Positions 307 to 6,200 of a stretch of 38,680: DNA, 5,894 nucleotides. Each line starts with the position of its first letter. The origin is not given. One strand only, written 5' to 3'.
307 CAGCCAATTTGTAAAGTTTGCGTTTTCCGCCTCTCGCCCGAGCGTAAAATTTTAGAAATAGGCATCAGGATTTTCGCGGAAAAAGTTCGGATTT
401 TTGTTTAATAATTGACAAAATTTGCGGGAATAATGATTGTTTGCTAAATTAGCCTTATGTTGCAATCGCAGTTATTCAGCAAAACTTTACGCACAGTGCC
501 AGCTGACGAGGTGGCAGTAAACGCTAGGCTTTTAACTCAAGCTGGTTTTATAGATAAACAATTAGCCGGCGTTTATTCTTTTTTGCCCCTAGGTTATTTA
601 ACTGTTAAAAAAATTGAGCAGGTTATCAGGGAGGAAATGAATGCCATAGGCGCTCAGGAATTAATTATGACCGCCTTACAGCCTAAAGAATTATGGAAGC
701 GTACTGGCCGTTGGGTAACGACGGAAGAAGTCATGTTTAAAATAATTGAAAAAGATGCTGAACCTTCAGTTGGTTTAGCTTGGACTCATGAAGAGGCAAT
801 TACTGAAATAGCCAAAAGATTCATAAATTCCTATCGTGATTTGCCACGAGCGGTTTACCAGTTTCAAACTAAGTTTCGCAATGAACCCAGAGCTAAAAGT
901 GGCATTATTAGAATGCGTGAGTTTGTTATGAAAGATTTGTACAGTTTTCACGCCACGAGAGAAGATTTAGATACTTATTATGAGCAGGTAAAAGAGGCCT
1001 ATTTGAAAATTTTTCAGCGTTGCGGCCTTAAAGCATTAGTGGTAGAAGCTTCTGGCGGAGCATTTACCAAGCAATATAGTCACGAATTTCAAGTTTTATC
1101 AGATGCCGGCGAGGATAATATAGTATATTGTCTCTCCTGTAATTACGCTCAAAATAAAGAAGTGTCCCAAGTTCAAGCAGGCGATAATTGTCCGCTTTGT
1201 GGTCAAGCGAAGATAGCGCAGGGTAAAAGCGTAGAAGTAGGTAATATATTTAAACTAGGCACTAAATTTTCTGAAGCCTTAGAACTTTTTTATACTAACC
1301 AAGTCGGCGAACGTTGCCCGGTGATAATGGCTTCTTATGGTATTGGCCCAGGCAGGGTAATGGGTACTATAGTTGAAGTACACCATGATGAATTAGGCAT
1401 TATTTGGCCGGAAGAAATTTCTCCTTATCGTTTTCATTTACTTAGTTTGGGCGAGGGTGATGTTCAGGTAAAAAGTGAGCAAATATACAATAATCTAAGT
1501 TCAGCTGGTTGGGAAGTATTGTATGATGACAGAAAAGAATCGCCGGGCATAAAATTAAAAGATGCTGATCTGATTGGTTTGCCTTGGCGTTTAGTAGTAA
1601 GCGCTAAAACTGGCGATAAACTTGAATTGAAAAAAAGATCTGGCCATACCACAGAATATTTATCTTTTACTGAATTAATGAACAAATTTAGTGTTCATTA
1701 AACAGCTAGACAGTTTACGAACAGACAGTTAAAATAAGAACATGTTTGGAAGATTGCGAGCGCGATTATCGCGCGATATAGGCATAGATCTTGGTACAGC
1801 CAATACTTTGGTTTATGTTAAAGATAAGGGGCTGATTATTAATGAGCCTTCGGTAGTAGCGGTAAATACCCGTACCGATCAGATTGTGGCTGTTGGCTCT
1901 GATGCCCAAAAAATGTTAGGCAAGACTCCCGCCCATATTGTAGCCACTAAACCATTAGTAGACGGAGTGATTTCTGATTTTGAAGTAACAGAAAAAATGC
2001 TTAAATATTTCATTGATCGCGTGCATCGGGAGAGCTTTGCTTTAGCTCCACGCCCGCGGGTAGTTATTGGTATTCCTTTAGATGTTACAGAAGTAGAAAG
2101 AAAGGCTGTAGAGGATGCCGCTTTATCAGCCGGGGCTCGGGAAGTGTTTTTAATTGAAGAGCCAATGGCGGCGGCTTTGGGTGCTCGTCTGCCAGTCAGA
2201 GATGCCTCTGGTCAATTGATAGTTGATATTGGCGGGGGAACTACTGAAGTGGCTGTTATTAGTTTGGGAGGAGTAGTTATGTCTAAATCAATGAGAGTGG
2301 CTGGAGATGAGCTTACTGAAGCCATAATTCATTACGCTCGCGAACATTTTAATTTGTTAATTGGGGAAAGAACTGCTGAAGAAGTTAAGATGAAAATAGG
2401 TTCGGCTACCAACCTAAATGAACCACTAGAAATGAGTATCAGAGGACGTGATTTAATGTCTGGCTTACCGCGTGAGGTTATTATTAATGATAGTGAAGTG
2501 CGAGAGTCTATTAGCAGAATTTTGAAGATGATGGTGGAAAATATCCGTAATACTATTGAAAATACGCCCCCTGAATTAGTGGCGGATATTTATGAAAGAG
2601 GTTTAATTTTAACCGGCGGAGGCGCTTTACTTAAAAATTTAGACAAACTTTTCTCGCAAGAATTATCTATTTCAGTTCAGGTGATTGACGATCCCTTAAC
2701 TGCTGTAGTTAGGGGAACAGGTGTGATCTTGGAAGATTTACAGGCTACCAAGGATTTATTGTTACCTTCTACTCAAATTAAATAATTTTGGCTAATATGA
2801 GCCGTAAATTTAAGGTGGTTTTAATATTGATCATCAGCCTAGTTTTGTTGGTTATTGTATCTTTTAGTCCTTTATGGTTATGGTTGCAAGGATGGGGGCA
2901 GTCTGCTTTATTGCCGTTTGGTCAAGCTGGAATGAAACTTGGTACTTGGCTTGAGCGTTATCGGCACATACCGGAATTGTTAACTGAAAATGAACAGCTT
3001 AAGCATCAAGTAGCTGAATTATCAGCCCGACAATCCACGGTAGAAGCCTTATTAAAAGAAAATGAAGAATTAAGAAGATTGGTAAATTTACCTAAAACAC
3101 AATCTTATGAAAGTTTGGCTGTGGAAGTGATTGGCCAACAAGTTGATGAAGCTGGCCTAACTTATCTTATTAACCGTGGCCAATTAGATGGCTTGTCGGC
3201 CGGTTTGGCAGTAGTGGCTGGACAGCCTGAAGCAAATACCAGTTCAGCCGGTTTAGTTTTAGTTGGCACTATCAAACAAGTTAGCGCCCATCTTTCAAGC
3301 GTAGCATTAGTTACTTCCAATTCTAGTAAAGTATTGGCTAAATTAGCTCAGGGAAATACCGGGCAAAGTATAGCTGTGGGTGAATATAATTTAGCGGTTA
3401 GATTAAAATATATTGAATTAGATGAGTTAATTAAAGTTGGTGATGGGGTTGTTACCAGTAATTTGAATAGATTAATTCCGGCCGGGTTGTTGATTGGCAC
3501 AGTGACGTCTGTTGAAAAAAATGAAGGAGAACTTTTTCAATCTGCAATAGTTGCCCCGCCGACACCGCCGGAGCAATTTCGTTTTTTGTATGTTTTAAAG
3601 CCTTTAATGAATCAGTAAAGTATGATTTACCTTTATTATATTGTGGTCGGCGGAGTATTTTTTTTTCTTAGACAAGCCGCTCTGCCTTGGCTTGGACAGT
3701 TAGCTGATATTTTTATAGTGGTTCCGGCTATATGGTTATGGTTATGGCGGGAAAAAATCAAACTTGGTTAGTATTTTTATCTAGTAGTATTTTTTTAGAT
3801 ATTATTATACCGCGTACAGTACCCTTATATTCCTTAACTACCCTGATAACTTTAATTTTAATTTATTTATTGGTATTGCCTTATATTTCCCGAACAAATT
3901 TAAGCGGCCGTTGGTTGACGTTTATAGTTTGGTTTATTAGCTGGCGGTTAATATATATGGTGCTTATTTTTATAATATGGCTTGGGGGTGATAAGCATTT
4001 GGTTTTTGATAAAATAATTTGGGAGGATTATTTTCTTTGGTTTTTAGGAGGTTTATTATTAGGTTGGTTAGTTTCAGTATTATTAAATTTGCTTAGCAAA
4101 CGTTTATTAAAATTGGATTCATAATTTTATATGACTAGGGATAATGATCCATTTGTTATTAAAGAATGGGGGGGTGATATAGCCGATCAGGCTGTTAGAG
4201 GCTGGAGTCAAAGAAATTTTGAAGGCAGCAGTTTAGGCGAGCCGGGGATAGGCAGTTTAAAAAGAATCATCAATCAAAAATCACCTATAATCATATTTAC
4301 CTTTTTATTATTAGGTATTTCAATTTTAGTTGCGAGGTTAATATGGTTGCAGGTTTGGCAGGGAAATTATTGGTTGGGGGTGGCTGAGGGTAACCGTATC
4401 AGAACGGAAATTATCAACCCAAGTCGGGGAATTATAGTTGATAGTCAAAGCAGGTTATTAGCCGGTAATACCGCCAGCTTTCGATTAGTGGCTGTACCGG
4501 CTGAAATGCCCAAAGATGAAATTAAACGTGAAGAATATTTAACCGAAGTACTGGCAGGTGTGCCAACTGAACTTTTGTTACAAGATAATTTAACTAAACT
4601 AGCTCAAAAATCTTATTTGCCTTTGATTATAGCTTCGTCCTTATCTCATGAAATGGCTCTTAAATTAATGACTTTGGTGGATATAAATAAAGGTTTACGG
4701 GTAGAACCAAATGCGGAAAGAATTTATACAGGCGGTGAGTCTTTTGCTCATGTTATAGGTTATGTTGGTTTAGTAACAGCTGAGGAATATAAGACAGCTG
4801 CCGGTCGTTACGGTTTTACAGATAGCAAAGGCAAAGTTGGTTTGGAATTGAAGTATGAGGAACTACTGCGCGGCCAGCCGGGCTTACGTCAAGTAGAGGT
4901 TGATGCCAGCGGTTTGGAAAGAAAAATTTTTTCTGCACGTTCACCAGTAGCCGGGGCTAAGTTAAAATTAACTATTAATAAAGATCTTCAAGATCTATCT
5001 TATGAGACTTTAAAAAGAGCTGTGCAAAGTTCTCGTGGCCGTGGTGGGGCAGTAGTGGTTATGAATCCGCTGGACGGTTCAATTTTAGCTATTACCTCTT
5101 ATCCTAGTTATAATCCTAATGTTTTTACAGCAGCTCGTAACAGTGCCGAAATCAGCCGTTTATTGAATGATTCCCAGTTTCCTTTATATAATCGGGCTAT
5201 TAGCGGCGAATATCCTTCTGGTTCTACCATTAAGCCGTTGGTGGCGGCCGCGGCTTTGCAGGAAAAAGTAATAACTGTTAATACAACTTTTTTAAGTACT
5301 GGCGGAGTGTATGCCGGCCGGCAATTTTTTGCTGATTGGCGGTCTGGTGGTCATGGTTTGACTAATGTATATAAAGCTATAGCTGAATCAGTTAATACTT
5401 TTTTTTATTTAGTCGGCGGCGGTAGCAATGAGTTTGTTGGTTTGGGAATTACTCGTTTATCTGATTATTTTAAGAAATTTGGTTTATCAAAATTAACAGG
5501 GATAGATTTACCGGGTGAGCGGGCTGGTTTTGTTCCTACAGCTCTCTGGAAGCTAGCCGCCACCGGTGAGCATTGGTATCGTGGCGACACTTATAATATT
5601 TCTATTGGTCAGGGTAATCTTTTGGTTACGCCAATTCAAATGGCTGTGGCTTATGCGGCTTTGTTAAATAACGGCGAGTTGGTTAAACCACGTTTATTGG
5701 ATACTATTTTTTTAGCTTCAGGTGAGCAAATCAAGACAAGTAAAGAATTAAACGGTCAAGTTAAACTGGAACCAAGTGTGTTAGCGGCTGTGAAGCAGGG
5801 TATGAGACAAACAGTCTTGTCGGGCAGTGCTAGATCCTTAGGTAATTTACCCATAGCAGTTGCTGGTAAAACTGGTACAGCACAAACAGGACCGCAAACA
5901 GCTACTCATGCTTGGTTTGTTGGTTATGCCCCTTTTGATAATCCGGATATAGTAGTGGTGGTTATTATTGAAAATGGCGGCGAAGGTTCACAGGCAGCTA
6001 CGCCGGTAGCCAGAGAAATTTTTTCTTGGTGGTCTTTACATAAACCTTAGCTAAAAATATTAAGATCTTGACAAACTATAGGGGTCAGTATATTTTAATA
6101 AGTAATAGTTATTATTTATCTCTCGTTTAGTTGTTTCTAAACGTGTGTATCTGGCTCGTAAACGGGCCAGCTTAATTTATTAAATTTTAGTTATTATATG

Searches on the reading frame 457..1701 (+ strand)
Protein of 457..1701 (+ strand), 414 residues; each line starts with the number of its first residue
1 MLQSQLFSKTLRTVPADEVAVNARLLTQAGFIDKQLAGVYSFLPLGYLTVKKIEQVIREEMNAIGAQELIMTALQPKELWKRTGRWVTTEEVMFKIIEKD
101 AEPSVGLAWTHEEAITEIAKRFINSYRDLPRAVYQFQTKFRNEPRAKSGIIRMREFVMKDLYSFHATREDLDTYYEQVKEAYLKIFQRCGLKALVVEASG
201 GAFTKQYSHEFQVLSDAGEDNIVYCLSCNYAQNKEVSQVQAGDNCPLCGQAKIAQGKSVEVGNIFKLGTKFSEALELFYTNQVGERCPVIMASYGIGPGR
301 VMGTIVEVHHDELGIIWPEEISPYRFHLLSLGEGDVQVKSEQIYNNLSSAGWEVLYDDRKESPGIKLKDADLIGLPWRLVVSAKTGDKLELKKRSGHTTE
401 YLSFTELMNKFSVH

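Call 21: search_protein_families(library=pfam, proteins=[window:457-1701:+], max_evalue=0.001)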
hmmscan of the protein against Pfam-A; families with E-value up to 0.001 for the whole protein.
window:457-1701:+ (414 aa): 2 families
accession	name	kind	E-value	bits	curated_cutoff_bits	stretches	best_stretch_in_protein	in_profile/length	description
PF00587.30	tRNA-synt_2b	-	1.8e-29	103.5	29.3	1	99-309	5-179/179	tRNA synthetase class II core domain (G, H, P, S and T)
PF03129.25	HGTP_anticodon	-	2.4e-12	47.3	21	1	335-411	13-91/94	Anticodon binding domain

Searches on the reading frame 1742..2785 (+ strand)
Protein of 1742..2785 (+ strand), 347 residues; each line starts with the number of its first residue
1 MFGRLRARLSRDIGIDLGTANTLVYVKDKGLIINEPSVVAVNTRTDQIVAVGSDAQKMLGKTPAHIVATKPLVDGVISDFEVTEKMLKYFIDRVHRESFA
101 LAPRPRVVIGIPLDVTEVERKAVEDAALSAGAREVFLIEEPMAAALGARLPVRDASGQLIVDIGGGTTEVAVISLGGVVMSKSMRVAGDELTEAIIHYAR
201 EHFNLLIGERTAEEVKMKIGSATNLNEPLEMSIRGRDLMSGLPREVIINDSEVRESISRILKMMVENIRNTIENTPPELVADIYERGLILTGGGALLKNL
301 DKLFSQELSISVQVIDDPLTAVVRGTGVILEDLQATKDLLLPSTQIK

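Call 21: search_protein_families(library=pfam, proteins=[window:1742-2785:+], max_evalue=0.001)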
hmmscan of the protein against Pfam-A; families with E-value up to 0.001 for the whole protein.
window:1742-2785:+ (347 aa): 5 families
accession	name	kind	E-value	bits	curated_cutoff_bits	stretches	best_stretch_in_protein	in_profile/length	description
PF06723.19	MreB_Mbl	-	9.8e-140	465.5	27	1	11-336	2-325/327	MreB/Mbl protein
PF14450.12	FtsA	-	1.9e-10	41.6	31.8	1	160-315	2-110/127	Cell division protein FtsA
PF00022.25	Actin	-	2e-10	40.3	27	1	25-201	20-189/410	Actin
PF00012.26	HSP70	-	3.9e-10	39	20.6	1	106-204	135-239/599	Hsp70 protein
PF11104.14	PilM_2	-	3.9e-06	26.5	27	0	288-335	278-324/340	Type IV pilus assembly protein PilM;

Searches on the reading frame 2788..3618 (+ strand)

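Call 21: search_protein_families(library=pfam, proteins=[window:2788-3618:+], max_evalue=0.001)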
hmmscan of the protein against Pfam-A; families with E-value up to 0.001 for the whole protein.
window:2788-3618:+ (276 aa): 1 family
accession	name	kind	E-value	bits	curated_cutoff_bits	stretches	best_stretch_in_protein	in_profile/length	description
PF04085.20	MreC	-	2e-28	99.4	28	1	114-271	1-147/147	Rod shape-determining protein MreC, barrel core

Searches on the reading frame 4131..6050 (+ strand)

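Call 21: search_protein_families(library=pfam, proteins=[window:4131-6050:+], max_evalue=0.001)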
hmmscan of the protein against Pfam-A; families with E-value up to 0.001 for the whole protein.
window:4131-6050:+ (639 aa): 2 families
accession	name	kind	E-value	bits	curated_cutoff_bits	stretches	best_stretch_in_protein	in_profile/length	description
PF00905.27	Transpeptidase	-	1.5e-66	225.1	22.1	1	306-631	1-298/299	Penicillin binding protein transpeptidase domain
PF03717.20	PBP_dimer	-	3.6e-32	112.7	24.4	1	95-261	2-173/180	Penicillin-binding Protein dimerisation domain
